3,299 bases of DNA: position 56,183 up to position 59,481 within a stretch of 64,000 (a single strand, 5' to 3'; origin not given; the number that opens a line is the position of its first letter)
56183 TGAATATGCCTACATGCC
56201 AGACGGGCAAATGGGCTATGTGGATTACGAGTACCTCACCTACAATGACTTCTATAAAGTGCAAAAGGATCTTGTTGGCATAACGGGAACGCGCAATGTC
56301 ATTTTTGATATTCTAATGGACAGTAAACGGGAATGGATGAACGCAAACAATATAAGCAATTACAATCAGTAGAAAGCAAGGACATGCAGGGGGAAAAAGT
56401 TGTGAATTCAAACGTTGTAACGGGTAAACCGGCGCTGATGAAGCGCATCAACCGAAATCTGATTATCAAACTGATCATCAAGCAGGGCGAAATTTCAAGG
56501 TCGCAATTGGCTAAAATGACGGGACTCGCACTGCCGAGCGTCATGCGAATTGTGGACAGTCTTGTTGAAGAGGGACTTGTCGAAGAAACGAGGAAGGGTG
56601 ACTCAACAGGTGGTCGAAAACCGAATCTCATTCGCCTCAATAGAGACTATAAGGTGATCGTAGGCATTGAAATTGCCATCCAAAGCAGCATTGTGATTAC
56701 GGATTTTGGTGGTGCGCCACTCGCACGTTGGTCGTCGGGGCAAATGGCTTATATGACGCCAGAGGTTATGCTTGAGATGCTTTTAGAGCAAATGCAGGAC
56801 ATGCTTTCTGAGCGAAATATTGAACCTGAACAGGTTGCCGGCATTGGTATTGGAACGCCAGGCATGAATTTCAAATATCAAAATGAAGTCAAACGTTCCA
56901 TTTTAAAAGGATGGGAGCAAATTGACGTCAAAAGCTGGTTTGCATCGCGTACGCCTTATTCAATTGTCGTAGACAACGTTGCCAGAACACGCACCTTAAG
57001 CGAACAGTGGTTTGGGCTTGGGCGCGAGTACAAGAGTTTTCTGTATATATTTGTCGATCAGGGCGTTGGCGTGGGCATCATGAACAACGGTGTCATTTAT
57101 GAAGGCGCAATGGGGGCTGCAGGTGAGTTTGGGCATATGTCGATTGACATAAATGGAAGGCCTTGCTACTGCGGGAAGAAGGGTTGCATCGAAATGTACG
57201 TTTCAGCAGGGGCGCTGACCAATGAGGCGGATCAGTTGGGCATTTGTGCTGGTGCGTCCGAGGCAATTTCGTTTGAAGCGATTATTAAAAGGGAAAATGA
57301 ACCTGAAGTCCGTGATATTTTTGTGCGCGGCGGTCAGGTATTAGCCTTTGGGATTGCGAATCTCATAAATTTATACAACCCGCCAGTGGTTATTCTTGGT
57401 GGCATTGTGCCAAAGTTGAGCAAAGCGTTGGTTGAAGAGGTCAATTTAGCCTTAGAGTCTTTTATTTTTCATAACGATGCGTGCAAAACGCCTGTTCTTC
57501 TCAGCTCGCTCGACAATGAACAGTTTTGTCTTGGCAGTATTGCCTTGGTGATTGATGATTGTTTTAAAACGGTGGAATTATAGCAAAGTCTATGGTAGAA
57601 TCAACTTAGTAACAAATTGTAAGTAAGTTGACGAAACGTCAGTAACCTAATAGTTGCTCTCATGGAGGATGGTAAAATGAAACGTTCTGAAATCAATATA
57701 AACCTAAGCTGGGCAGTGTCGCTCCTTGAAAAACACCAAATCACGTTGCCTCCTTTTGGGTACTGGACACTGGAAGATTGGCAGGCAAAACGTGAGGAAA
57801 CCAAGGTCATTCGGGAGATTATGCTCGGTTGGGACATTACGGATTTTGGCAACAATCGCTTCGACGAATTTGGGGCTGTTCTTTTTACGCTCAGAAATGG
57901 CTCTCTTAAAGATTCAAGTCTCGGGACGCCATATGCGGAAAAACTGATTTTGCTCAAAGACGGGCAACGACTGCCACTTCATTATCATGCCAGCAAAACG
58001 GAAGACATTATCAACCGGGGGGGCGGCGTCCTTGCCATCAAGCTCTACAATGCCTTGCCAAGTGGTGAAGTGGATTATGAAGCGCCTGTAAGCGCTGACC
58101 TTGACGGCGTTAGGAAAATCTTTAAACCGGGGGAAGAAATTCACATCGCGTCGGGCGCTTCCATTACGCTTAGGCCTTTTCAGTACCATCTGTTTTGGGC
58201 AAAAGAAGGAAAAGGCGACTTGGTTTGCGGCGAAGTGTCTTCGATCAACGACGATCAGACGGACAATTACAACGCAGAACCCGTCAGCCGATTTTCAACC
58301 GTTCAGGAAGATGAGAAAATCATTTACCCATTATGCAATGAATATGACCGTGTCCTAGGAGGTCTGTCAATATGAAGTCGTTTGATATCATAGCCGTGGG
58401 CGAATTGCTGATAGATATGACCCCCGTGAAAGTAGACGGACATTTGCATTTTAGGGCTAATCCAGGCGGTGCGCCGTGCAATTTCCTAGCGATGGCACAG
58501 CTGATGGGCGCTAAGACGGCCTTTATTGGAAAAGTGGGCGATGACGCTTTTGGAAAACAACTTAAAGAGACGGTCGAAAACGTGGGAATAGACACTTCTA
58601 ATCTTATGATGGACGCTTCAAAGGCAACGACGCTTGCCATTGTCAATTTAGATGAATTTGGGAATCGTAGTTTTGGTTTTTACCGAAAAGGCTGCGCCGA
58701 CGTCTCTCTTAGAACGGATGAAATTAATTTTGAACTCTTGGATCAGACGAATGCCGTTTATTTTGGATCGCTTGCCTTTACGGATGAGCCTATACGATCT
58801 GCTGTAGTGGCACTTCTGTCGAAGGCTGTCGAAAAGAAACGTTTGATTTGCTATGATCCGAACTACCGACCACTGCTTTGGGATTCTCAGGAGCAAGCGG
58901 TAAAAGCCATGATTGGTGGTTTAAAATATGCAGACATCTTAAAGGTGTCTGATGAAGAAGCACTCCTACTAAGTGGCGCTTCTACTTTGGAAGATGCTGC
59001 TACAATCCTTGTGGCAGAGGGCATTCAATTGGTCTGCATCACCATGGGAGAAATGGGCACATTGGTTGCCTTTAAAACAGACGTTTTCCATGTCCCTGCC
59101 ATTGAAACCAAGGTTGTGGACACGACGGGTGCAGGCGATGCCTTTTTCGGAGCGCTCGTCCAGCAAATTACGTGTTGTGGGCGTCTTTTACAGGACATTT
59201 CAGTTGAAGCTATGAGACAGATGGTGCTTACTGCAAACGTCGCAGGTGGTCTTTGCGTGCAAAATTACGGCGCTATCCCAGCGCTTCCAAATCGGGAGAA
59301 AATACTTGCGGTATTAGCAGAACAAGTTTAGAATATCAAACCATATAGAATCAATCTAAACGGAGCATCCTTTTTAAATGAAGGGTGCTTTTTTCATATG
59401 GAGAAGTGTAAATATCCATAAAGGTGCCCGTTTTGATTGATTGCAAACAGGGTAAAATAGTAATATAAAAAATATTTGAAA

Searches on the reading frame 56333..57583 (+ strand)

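Call 9: search_protein_families(library=pfam, proteins=[window:56333-57583:+], max_evalue=0.01)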
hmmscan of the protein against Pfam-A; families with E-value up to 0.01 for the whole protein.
window:56333-57583:+ (416 aa): 7 families
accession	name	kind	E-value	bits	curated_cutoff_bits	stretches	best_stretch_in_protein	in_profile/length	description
PF00480.26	ROK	-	5.9e-45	154.5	22.9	1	142-408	31-293/294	ROK family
PF13412.12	HTH_24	-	6.4e-08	32.5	21.9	1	43-84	7-48/48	Winged helix-turn-helix DNA-binding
PF09339.16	HTH_IclR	-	2.7e-05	24.3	22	1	53-85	18-50/52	IclR helix-turn-helix domain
PF12802.13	MarR_2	-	3.1e-05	24.5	27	1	48-87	14-54/61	MarR family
PF01047.28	MarR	-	7.7e-05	22.9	24.6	1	44-88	8-52/59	MarR family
PF13545.12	HTH_Crp_2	-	0.00024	21.4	27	1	54-87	23-56/70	Crp-like helix-turn-helix domain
PF13551.12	HTH_29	-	0.0024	18.3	28.1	1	49-89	8-51/64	Winged helix-turn helix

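Call 10: search_protein_families(library=ncbifam, proteins=[window:56333-57583:+], max_evalue=0.01)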
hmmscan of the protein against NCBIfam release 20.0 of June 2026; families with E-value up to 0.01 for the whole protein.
window:56333-57583:+ (416 aa): 20 families
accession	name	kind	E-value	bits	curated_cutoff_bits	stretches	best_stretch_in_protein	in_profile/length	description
NF047937.1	TransRegNagC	equivalog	5.8e-48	164.1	650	1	35-406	7-383/399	DNA-binding transcriptional regulator NagC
NF049930.1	TransRegMlc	equivalog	1.5e-34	120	530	1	36-408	13-391/405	sugar metabolism global transcriptional regulator Mlc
TIGR00744.1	ROK_glcA_fam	subfamily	6.3e-33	114.4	260.35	1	142-407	32-309/318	ROK family glucokinase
NF007108.0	PRK09557.1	equivalog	1.8e-22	80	443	1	142-389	32-283/303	fructokinase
NF007251.0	PRK09698.1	equivalog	4e-21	75.5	253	1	145-363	40-252/304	allose kinase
NF009835.0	PRK13310.1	equivalog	1.5e-20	73.7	380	1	141-378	30-273/303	N-acetylglucosamine kinase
NF003461.0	PRK05082.1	subfamily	8.9e-20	71.2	283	1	195-376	84-259/291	N-acetylmannosamine kinase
NF047821.1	NactlManKinNanK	equivalog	3.2e-17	63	450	1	198-374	87-257/288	N-acetylmannosamine kinase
NF045551.1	GK_Pyrobac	equivalog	3e-15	56.3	500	1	213-407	92-281/294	ATP-dependent glucokinase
NF042998.1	bglucokin_BglK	equivalog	1.3e-14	54.2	550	1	155-359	42-244/291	beta-glucoside kinase BglK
NF009836.0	PRK13311.1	equivalog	1.5e-12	47.3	551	1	144-295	33-194/256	N-acetyl-D-glucosamine kinase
NF045942.1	PolPhglucPhase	equivalog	1.3e-05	25.1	250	1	169-272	57-157/242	polyphosphate--glucose phosphotransferase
TIGR01884.1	cas_HTH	subfamily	0.00036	20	60.2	1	43-90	146-194/202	CRISPR-associated CARF protein Csa3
NF040939.2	trans_reg_lrs14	equivalog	0.00083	19.4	90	1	44-95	27-78/103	Lrs14 family HTH-type transcriptional regulator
NF053606.1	Sta1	subfamily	0.0017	18.4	80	1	44-96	25-77/100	Sta1 family transcriptional regulator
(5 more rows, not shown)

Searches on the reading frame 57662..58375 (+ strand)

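Call 9: search_protein_families(library=pfam, proteins=[window:57662-58375:+], max_evalue=0.01)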
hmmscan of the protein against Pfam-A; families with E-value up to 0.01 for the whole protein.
window:57662-58375:+ (237 aa): 1 family
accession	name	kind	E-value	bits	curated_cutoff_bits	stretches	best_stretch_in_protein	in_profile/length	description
PF07385.18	Lyx_isomer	-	2.3e-86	289.1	20.8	1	6-228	1-222/222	D-lyxose isomerase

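Call 10: search_protein_families(library=ncbifam, proteins=[window:57662-58375:+], max_evalue=0.01)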
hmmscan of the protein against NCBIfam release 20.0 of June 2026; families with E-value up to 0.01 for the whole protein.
window:57662-58375:+ (237 aa): 1 family
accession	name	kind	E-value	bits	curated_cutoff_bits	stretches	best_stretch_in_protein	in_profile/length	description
NF051472.1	LyManIsomGneg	equivalog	2.3e-70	236.7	350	1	6-231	1-226/227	D-lyxose/D-mannose isomerase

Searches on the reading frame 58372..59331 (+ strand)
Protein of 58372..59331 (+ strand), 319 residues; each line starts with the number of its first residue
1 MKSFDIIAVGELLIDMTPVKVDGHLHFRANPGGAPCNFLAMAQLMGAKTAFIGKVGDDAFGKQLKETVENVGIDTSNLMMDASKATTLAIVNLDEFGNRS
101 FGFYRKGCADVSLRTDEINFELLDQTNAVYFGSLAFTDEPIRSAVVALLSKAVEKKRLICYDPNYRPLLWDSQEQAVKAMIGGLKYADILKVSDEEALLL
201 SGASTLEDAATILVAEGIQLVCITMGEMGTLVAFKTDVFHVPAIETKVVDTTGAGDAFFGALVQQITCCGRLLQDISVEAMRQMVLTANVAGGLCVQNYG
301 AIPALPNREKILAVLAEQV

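Call 9: search_protein_families(library=pfam, proteins=[window:58372-59331:+], max_evalue=0.01)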
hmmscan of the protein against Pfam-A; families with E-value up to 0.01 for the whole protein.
window:58372-59331:+ (319 aa): 1 family
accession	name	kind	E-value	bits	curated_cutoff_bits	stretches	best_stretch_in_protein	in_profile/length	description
PF00294.29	PfkB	-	3.1e-53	181.5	25.8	1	5-307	3-301/302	pfkB family carbohydrate kinase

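Call 10: search_protein_families(library=ncbifam, proteins=[window:58372-59331:+], max_evalue=0.01)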
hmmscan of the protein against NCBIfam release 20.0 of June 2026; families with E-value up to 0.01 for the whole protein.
window:58372-59331:+ (319 aa): 22 families
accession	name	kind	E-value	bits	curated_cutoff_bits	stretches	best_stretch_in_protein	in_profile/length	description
NF006957.1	PRK09434.1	equivalog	5.1e-58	196.9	450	1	7-310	5-301/302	fructokinase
TIGR04382.1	myo_inos_iolC_N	equivalog_domain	1e-52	179.4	300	1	4-314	2-308/309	5-dehydro-2-deoxygluconokinase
NF040938.1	KDG_KDGal_kin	equivalog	6.8e-32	110.8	400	1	6-315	1-303/305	bifunctional 2-dehydro-3-deoxygluconokinase/2-dehydro-3-deoxygalactonokinase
TIGR02152.1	D_ribokin_bact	equivalog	3.2e-31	108.8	299.65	1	26-311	29-296/298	ribokinase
NF049991.1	TagKinase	equivalog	1.2e-28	99.9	420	1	6-314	10-314/321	tagatose kinase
NF008353.0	PRK11142.1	equivalog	2.7e-26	92.8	341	1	26-318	33-306/307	ribokinase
NF047869.1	myo_kin_aldol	exception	3.4e-26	91.7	600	1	3-311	6-327/586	bifunctional 5-dehydro-2-deoxygluconokinase/5-dehydro-2-deoxyphosphogluconate aldolase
NF052444.1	DhDoxglucKinKdgK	equivalog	5.6e-26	91.6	400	1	46-263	43-266/303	2-dehydro-3-deoxygluconokinase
NF041332.1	KDG_KDGal_kin_Halo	equivalog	1.6e-23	83.7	440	1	5-266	3-271/320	bifunctional 2-dehydro-3-deoxygluconokinase/2-dehydro-3-deoxygalactonokinase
NF007321.0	PRK09813.1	equivalog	6.8e-20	71.6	247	1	28-267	20-235/261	fructoselysine 6-kinase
NF053626.1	RibKinHalex1628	equivalog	8.2e-18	64.9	330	1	30-316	36-292/293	ATP-dependent ribose-1-phosphate kinase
TIGR02198.1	rfaE_dom_I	equivalog_domain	5.7e-17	61.8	345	2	203-302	212-303/315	D-glycero-beta-D-manno-heptose-7-phosphate kinase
NF041633.1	trifunc_aldol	exception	7e-13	47.9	700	1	5-197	243-439/580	KHG/KDPG aldolase/sugar kinase fusion protein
NF041134.1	R1P_kin_Thcocales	equivalog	2.3e-12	46.9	500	2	31-91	36-97/291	ADP-dependent ribose-1-phosphate kinase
TIGR03168.1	1-PFK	subfamily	1.3e-11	43.9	216.4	1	203-266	198-261/305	hexose kinase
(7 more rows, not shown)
